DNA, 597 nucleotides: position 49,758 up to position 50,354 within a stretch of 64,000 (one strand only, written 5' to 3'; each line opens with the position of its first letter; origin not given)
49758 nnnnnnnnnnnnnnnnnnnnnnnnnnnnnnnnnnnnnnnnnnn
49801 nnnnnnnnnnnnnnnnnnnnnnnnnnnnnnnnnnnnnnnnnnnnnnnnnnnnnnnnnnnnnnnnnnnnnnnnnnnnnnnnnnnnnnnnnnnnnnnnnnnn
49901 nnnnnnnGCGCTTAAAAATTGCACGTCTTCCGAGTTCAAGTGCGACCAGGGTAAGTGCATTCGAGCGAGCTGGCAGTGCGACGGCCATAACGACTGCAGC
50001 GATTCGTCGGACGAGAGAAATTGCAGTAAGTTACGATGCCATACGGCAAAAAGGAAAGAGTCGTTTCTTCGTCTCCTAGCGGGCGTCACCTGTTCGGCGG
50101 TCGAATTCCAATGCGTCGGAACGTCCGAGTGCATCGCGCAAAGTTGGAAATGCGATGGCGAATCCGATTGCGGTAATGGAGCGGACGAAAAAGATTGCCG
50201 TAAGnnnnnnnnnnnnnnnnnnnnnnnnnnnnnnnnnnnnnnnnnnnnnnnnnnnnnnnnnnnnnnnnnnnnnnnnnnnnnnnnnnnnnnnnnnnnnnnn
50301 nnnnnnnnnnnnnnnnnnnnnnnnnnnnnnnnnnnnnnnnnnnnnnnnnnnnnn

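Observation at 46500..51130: A 4.6-kb unique island inside the satellite holds two unrelated genes, each truncated exactly at the satellite boundary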

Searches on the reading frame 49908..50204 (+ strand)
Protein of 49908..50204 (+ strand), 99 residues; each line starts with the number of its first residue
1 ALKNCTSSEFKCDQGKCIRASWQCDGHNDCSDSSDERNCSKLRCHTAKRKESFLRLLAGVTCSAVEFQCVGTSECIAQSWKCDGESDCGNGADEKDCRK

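Call 31: search_protein_representatives(protein=window:49908-50204:+)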
Query: 99 residues. Proteins with E-value up to 0.001 (for the whole library): 13200; up to 1e-10: 2836; up to 1e-30: 367. The best 150 are listed.
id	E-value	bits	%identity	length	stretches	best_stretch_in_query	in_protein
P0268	1.8e-219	728.4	48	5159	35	3-97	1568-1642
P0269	4.9e-161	540.7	44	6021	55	4-99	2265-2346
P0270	5.8e-149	501.9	46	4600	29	4-95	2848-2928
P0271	3.5e-132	447.9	46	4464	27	4-98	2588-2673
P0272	5.8e-128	434.4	44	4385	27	3-97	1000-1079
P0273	2.2e-123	419.7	45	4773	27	4-97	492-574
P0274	1.0e-121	414.4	40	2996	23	11-98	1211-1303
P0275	3.8e-120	409.3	42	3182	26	2-98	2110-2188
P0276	3.0e-115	393.5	43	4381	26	4-96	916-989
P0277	4.0e-108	370.6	44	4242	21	3-98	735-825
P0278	1.4e-105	362.4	43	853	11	4-97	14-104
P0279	1.2e-102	353.0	42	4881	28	5-43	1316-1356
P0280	1.1e-100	346.8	44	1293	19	4-97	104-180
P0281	1.3e-95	330.5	47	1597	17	15-98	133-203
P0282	1.9e-95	329.9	39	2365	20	7-99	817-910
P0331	5.2e-60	216.0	100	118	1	1-99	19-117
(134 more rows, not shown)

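Call 32: find_encoding_contigs(protein=P0331, flank=10000, max_places=10)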
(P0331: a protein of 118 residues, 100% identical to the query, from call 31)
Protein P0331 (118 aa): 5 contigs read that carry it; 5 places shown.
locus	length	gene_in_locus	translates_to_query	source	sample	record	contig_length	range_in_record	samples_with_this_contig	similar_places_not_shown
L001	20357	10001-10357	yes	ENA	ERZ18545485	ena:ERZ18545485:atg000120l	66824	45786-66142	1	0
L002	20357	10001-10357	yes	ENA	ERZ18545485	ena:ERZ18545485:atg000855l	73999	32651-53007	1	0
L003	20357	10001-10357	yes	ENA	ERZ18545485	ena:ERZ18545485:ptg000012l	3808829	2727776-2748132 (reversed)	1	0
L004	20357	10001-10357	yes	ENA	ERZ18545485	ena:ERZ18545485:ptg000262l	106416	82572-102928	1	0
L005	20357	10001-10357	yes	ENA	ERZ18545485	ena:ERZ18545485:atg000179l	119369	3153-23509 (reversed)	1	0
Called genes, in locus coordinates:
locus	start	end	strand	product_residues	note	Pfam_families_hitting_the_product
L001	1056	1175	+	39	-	-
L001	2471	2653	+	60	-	-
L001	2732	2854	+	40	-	-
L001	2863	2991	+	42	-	-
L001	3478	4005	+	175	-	-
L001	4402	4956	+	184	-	-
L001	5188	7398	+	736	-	-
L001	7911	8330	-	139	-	PF00970:FAD_binding_6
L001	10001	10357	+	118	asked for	PF00057:Ldl_recept_a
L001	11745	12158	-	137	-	-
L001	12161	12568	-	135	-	-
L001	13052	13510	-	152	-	-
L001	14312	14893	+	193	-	PF08450:SGL (faint), PF00058:Ldl_recept_b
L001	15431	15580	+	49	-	PF00058:Ldl_recept_b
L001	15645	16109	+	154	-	PF00058:Ldl_recept_b, PF08450:SGL (weak), PF00058:Ldl_recept_b (weak)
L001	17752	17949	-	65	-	-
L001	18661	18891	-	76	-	-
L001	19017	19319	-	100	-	-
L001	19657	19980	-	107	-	-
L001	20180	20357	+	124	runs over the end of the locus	PF04981:NMD3 (weak)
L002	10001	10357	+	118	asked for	PF00057:Ldl_recept_a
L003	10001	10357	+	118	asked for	PF00057:Ldl_recept_a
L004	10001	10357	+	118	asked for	PF00057:Ldl_recept_a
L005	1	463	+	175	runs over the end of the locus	-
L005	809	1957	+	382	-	-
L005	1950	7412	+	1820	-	-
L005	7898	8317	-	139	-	PF00970:FAD_binding_6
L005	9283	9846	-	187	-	-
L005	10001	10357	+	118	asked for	PF00057:Ldl_recept_a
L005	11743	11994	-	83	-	-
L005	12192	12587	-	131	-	-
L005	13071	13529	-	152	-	-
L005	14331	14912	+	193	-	PF00058:Ldl_recept_b, PF08450:SGL (weak)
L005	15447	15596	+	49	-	PF00058:Ldl_recept_b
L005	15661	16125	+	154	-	PF00058:Ldl_recept_b, PF08450:SGL (weak), PF00058:Ldl_recept_b (weak)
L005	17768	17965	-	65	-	-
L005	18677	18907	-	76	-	-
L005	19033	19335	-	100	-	-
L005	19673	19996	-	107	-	-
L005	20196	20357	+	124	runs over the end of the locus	PF04981:NMD3 (weak)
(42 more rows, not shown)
